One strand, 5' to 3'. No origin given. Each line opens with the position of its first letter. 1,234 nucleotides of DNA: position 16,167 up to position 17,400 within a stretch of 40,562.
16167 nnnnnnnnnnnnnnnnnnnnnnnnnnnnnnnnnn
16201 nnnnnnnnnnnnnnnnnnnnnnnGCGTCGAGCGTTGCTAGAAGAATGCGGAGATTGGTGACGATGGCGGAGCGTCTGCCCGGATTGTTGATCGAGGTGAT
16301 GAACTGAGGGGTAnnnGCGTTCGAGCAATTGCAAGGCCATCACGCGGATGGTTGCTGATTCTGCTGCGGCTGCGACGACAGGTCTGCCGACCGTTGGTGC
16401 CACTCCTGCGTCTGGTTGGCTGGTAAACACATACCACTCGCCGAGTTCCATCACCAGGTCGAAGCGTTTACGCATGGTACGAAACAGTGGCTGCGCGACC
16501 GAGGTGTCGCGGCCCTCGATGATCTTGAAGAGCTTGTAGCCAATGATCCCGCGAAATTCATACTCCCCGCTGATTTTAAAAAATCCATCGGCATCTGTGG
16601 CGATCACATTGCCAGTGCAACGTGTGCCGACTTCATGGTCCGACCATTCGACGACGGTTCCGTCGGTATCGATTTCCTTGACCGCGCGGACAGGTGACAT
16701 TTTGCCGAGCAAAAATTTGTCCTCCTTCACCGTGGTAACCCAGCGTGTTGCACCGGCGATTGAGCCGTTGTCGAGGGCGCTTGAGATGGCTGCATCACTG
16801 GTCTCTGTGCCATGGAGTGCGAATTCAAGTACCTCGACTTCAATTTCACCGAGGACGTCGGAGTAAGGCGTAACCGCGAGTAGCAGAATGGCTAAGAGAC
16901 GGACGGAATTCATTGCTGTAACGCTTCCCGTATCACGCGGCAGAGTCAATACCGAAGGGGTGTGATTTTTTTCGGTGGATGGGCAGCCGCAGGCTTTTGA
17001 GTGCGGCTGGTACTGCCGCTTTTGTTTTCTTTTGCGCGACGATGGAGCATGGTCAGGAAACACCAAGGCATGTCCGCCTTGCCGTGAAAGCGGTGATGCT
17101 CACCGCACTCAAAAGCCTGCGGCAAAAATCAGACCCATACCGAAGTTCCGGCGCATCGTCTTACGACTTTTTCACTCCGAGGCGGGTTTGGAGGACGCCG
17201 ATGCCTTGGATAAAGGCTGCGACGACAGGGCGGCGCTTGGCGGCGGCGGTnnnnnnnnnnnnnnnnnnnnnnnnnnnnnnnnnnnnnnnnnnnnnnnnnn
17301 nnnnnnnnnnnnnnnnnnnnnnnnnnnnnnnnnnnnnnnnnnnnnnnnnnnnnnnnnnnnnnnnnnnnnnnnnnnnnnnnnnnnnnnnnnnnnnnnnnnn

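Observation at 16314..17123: Secreted 200-aa protein and a 138-nt perfect-inverted-repeat hairpin directly upstream of the GTPase pair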

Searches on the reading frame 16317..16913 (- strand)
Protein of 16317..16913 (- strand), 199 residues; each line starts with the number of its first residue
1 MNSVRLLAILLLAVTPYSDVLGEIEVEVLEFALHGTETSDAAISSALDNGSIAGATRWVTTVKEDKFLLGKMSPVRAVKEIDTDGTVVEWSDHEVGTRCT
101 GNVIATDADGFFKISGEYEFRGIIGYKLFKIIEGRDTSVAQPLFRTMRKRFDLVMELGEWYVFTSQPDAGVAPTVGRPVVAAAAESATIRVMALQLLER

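Call 9: search_protein_families(library=pfam, proteins=[window:16317-16913:-], max_evalue=0.01)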
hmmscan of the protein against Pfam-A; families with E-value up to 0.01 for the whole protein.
window:16317-16913:- (199 aa): 0 families

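Call 11: find_encoding_contigs(protein=window:16317-16913:-, flank=10000, max_places=10)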
Protein window:16317-16913:- (199 aa): no gene with exactly this product is on record in the collection.

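Call 13: find_homologous_proteins(query=window:16317-16913:-)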
Query window:16317-16913:- (199 aa): 2 proteins with E <= 0.001 among 715 candidates.
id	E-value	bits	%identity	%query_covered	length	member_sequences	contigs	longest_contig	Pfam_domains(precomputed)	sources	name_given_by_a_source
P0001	5.1e-124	429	100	100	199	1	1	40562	-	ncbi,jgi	-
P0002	8.6e-60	219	52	100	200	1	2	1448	-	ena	-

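Call 14: find_encoding_contigs(protein=P0001, flank=10000)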
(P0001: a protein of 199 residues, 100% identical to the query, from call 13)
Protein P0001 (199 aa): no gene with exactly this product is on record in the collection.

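Call 15: find_encoding_contigs(protein=P0002, flank=10000)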
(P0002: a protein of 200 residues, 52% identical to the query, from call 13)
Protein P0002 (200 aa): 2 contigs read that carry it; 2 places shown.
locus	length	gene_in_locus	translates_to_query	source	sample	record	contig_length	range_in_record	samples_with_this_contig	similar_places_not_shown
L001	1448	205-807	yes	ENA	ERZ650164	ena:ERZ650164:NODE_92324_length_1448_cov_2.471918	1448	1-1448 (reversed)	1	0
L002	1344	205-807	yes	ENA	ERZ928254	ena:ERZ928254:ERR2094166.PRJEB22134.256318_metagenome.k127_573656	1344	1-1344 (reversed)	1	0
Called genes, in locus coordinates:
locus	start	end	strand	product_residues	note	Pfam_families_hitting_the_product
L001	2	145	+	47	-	?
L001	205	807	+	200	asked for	-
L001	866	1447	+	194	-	?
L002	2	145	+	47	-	?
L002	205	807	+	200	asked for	-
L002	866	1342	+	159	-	?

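Call 39: search_protein_families(library=ncbifam, proteins=[window:16317-16913:-], max_evalue=0.1)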
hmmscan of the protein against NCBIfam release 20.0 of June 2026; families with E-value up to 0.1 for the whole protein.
window:16317-16913:- (199 aa): 1 family
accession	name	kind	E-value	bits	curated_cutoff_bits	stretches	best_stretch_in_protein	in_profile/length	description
NF007584.0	PRK10219.1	equivalog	0.067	13.5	174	0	86-158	9-81/107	superoxide response transcriptional regulator SoxS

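Call 42: search_protein_representatives(alignment_id=A1)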
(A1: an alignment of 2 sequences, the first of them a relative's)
Query: 2 sequences, 200 profile positions. Proteins with E-value up to 0.001 (for the whole library): 3; up to 1e-10: 2; up to 1e-30: 2. The best 3 are listed.
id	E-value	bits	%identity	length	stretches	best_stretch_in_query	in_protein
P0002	1.7e-117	406.1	-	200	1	1-200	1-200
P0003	6.3e-35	136.6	-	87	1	120-200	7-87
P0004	1.3e-05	40.9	-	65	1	1-49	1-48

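Call 45: find_encoding_contigs(protein=P0004, flank=10000)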
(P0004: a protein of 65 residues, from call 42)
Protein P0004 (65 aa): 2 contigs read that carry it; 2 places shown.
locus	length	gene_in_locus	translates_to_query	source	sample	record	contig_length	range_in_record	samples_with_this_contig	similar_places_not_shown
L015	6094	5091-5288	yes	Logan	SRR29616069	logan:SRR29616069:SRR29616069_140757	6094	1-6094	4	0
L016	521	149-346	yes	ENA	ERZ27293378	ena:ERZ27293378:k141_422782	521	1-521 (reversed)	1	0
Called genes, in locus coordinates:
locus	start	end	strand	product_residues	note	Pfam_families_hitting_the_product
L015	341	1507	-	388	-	PF00155:Aminotran_1_2, PF01053:Cys_Met_Meta_PP (weak), PF01041:DegT_DnrJ_EryC1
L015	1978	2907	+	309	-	PF00126:HTH_1, PF03466:LysR_substrate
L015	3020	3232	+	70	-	PF15919:HicB_lk_antitox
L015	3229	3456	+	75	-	PF07927:HicA_toxin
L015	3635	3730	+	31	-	-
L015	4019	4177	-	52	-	-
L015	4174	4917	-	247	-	PF04326:SLFN_AlbA_2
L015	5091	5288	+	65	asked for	-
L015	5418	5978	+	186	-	PF13590:DUF4136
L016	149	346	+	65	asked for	-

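Call 46: find_encoding_contigs(protein=P0003, flank=10000)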
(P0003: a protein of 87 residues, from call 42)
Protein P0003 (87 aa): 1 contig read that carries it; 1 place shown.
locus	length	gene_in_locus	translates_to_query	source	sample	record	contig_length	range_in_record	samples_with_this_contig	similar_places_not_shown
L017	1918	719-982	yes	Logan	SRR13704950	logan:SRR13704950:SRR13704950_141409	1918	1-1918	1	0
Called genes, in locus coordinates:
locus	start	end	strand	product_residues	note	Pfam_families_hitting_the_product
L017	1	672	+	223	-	?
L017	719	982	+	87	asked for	-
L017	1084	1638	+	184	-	PF13590:DUF4136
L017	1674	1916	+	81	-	?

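Call 51: predict_structure(alignment_id=A1)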
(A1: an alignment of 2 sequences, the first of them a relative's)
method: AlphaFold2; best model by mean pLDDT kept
length: 199 residues; sequences in the alignment: 2
mean_pLDDT: 68.6   pTM: 0.61
mean pLDDT of the five models: 68.6, 50.8, 36.1, 34.0, 29.6
residues with pLDDT >= 90: 28; 70-90: 88; 50-70: 29; < 50: 54
segments of 3 or more residues with pLDDT < 50: 1-20, 126-140, 168-186
pLDDT, mean of each block of 10 residues (from residue 1): 39 38 82 68 72 76 90 79 75 85 89 90 51 41 69 88 66 39 52 87
secondary structure, 60 per line:
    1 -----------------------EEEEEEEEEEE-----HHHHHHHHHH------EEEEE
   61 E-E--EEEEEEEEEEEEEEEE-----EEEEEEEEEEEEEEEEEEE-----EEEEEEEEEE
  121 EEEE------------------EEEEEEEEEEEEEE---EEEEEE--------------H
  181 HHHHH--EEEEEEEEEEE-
elements in order: E24-34 H40-49 E56-61 E66-81 E87-105 E111-124 E143-156 E160-165 H180-185 E188-198

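Call 58: fold_search(model_id=the predicted structure, library=pdb)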
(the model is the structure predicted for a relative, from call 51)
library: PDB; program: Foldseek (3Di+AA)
matches with E <= 10: 503; with E <= 0.001: 5
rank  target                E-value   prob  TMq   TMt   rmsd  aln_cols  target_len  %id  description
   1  6hcg_A                4.1e-04  1.00  0.40  0.16  20.8       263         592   11  Klebsiella pneumoniae type II secretion system outer membrane complex. PulD, PulS and PulC HR domain. (released 2019-11-27)
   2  7ah9_5M               4.6e-04  1.00  0.39  0.18  18.3       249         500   12  Substrate-engaged type 3 secretion system needle complex from Salmonella enterica typhimurium - SpaR state 1 (released 2021-03-17)
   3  5wln_A                5.6e-04  0.97  0.29  0.17  20.7       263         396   10  Cryo-EM structure of the T2SS secretin XcpQ from Pseudomonas aeruginosa (released 2017-10-25)
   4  6q15_B                7.8e-04  1.00  0.39  0.18  21.6       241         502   14  Structure of the Salmonella SPI-1 injectisome needle complex (released 2019-10-23)
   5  9u5s_A                8.7e-04  1.00  0.38  0.18  19.9       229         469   11  The structure of the BfpBG complex in the T4bP system (released 2025-11-05)
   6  7ah9_5E               1.2e-03  1.00  0.37  0.17  20.3       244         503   13  Substrate-engaged type 3 secretion system needle complex from Salmonella enterica typhimurium - SpaR state 1 (released 2021-03-17)
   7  6ve4_A                1.2e-03  0.97  0.31  0.22  19.2       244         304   11  Pentadecameric PilQ from Pseudomonas aeruginosa (released 2020-12-23)
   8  7ah9_5B               1.3e-03  1.00  0.40  0.18  20.2       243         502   15  Substrate-engaged type 3 secretion system needle complex from Salmonella enterica typhimurium - SpaR state 1 (released 2021-03-17)
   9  6dv6_A                1.4e-03  1.00  0.40  0.24  21.8       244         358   12  Structure of the Salmonella SPI-1 type III secretion injectisome secretin InvG (residues 176-end) in the open gate sta (released 2018-10-03)
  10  6dv3_A                1.4e-03  1.00  0.40  0.18  21.8       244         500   12  Structure of the Salmonella SPI-1 type III secretion injectisome secretin InvG in the open gate state (released 2018-10-03)
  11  6q15_A                1.5e-03  1.00  0.39  0.18  19.0       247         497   12  Structure of the Salmonella SPI-1 injectisome needle complex (released 2019-10-23)
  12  5wq7_A                1.5e-03  0.97  0.29  0.14  20.0       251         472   12  CryoEM structure of type II secretion system secretin GspD in E.coli K12 (released 2016-12-28)
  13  5tcq_A                1.6e-03  1.00  0.43  0.28  17.7       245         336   11  Near-atomic resolution cryo-EM structure of the Salmonella SPI-1 type III secretion injectisome secretin InvG (released 2016-12-21)
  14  5tcr_A                1.6e-03  1.00  0.43  0.21  17.7       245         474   11  Atomic model of the Salmonella SPI-1 type III secretion injectisome basal body proteins InvG, PrgH, and PrgK (released 2016-12-21)
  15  6i1x_A                1.6e-03  0.98  0.30  0.14  19.2       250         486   13  Aeromonas hydrophila ExeD (released 2019-04-10)
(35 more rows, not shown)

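Call 59: search_protein_families(library=pfam, proteins=[window:16317-16913:-, L017:1084-1638:+], max_evalue=5)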
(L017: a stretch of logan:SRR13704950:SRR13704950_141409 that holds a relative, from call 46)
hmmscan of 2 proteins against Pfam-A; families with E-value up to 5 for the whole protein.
window:16317-16913:- (199 aa): 1 family
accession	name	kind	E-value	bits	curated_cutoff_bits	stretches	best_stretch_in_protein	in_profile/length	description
PF10437.14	Lip_prot_lig_C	-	0.013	15.9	24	1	17-51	34-68/85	Bacterial lipoate protein ligase C-terminus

L017:1084-1638:+ (184 aa): 2 families
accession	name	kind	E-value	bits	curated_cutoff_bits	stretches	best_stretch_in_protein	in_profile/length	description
PF13590.11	DUF4136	-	1e-13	52.5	32.8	1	46-182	23-150/152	Domain of unknown function (DUF4136)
PF17866.7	AAA_lid_6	-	0.27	11.8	24.3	0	101-118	17-34/60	AAA lid domain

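Call 74: search_solved_structures(query=A1, max_evalue=10)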
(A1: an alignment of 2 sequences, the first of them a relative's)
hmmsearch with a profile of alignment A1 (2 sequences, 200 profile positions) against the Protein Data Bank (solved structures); distinct sequences matched with E-value up to 10: 11.
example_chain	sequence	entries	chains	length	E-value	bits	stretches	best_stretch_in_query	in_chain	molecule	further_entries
1o1u_A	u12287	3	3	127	0.12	14.8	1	69-126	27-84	Gastrotropin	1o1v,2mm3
5l8i_A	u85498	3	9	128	0.12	14.8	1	69-126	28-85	Gastrotropin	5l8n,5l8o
2g5c_A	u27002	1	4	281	0.14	14.6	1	34-83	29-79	prephenate dehydrogenase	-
3ggg_D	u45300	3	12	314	0.15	14.5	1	33-83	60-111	Prephenate dehydrogenase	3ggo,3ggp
8shj_A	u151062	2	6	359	0.95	11.9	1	77-124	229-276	WD repeat-containing protein 91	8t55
8kb8_A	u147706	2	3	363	0.98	11.8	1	77-124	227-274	WD repeat-containing protein 91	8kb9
6vyc_A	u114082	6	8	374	1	11.8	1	77-124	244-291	WD repeat-containing protein 91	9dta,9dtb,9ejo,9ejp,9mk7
7s00_C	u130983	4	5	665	1.3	11.4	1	103-146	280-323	DNA-directed RNA polymerase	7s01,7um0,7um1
5kov_A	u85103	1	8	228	1.6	11.2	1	127-167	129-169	Capsid polyprotein VP90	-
5kou_A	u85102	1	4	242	1.8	10.9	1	127-167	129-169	Capsid polyprotein VP25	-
9oc7_X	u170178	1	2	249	2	10.8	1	127-167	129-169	Spike protein VP25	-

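Call 75: search_protein_families(library=phrogs, proteins=[window:16317-16913:-, P0002], max_evalue=1)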
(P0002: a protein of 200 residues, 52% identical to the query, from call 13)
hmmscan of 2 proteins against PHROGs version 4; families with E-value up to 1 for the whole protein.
window:16317-16913:- (199 aa): 1 family
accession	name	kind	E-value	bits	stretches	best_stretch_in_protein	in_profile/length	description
phrog_34136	-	unknown function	0.35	12.3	0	55-84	27-56/87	-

P0002 (200 aa): 0 families

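Call 84: predict_structure(alignment_id=A5)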
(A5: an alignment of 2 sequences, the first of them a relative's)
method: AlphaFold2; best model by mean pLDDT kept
length: 200 residues; sequences in the alignment: 2
mean_pLDDT: 44.7   pTM: 0.42
mean pLDDT of the five models: 44.7, 36.3, 33.7, 30.7, 28.8
residues with pLDDT >= 90: 0; 70-90: 0; 50-70: 67; < 50: 133
segments of 3 or more residues with pLDDT < 50: 12-23, 54-58, 60-69, 71-101, 106-154, 168-188
pLDDT, mean of each block of 10 residues (from residue 1): 57 43 51 55 64 47 46 34 33 36 47 45 35 35 32 51 52 35 39 55
secondary structure, 60 per line:
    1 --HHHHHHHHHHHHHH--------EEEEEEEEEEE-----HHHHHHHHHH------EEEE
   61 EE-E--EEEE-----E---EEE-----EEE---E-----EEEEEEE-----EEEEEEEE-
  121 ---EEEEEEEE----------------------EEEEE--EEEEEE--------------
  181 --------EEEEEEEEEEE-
elements in order: H3-16 E25-35 H41-50 E57-62 E67-70 E80-82 E88-90 E100-106 E112-119 E124-131 E154-158 E161-166 E189-199

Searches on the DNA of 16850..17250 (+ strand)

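Call 31: search_dna_similar(query=window:16949-17145:+, collection=plasmids, mode=distant, max_evalue=0.01)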
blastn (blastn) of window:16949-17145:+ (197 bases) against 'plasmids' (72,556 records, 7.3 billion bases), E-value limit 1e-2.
No match.

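Call 88: search_rna_families(source=window, start=16850, end=17250, threshold=evalue, max_evalue=1)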
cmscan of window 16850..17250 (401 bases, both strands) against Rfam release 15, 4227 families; matches with E-value up to 1: 1.
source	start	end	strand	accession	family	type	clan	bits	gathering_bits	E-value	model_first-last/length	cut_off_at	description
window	16987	17030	-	RF01098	RF_site9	Cis-reg; frameshift_element;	-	22.5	70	0.085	1-50/50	no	Gag/pro ribosomal frameshift site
